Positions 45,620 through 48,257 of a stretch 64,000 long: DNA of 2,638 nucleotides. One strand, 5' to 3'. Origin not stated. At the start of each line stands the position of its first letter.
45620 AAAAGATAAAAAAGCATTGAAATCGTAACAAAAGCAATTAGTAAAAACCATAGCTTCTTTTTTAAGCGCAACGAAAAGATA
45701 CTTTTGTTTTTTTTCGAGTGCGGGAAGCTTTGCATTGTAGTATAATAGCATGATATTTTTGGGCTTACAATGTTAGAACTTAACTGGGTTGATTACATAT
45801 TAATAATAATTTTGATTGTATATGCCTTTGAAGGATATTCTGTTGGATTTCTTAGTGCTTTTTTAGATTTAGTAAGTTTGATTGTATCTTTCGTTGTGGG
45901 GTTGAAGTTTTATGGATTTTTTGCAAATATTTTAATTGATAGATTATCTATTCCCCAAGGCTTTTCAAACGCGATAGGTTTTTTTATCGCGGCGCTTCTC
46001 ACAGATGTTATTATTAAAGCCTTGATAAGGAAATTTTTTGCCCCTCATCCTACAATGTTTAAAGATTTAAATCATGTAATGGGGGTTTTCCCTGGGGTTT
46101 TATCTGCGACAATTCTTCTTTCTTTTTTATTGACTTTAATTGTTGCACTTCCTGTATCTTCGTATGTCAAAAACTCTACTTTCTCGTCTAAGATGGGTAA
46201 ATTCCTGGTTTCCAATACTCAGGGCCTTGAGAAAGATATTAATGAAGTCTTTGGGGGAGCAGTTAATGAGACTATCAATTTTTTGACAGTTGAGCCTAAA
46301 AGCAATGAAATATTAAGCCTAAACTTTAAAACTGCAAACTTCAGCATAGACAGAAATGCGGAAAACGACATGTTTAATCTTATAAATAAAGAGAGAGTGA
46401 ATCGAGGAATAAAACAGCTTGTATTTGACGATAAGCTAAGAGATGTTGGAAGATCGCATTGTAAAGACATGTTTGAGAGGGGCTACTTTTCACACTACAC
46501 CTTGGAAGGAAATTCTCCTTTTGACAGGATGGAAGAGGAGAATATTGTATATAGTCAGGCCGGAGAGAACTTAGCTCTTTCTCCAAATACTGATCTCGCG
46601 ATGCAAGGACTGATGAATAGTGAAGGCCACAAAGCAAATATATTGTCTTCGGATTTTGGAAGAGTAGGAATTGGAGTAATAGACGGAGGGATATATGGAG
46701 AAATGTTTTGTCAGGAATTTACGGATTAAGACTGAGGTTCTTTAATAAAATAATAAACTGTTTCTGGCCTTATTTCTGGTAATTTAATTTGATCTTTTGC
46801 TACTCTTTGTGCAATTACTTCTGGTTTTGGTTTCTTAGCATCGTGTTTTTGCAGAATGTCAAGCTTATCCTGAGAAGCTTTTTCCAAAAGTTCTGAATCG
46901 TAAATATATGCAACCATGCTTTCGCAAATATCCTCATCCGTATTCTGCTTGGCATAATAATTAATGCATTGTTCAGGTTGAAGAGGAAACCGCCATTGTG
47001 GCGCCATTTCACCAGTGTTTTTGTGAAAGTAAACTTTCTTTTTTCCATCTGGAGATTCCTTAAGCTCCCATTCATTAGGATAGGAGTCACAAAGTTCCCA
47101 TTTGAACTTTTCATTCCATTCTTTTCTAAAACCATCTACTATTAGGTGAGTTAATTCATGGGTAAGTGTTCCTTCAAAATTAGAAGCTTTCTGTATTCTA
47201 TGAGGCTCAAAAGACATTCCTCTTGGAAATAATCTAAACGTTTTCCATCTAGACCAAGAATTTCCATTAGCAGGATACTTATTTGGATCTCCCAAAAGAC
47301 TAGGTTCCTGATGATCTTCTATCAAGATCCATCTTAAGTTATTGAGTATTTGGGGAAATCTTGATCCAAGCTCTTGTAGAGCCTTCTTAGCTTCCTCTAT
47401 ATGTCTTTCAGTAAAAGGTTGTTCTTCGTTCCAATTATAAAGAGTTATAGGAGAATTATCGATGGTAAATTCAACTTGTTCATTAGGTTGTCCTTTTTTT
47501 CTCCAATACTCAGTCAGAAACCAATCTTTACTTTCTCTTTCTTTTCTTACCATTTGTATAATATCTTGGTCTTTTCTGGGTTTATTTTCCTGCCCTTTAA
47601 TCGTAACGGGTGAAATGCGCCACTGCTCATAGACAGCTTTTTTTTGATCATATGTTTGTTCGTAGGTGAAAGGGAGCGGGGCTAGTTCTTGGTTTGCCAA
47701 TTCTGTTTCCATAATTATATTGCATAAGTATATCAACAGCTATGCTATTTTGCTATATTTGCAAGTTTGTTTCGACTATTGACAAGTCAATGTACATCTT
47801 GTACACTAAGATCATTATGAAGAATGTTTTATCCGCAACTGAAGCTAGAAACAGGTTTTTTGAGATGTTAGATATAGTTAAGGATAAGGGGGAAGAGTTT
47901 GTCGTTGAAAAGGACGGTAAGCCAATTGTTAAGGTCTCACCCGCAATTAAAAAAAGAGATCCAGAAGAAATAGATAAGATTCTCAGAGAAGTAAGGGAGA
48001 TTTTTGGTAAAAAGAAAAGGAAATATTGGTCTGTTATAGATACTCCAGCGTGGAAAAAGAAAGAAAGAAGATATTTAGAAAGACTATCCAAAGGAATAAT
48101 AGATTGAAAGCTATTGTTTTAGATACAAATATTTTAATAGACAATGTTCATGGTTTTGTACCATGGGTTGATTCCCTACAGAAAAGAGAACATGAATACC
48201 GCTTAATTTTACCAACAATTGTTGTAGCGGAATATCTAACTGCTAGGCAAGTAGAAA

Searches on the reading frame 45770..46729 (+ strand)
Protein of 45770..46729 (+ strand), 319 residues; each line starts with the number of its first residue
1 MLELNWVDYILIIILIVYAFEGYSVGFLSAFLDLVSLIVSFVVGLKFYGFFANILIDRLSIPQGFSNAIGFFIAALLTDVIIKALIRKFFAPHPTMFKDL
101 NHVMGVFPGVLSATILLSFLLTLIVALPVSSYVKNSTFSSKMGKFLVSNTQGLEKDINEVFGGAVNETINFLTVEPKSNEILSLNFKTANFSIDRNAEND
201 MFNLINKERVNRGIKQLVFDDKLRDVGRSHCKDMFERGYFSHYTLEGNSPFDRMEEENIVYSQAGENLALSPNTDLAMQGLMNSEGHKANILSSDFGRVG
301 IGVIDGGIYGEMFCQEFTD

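Call 39: search_protein_families(library=pfam, proteins=[window:45770-46729:+], max_evalue=0.001)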
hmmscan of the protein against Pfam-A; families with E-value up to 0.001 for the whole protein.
window:45770-46729:+ (319 aa): 2 families
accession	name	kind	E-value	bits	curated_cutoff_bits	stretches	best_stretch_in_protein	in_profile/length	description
PF02674.22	Colicin_V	-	1.7e-15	57.7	29.3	1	7-142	1-139/144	Colicin V production protein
PF00188.32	CAP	-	1.2e-10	42.7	21.1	1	202-310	1-109/117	Cysteine-rich secretory protein family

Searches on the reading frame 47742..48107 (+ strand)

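Call 39: search_protein_families(library=pfam, proteins=[window:47742-48107:+], max_evalue=0.001)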
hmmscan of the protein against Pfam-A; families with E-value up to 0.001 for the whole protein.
window:47742-48107:+ (121 aa): 1 family
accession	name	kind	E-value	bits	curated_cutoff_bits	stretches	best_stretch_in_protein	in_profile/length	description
PF02604.26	PhdYeFM_antitox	-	4e-06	27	29.8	1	29-67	3-41/74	Antitoxin Phd_YefM, type II toxin-antitoxin system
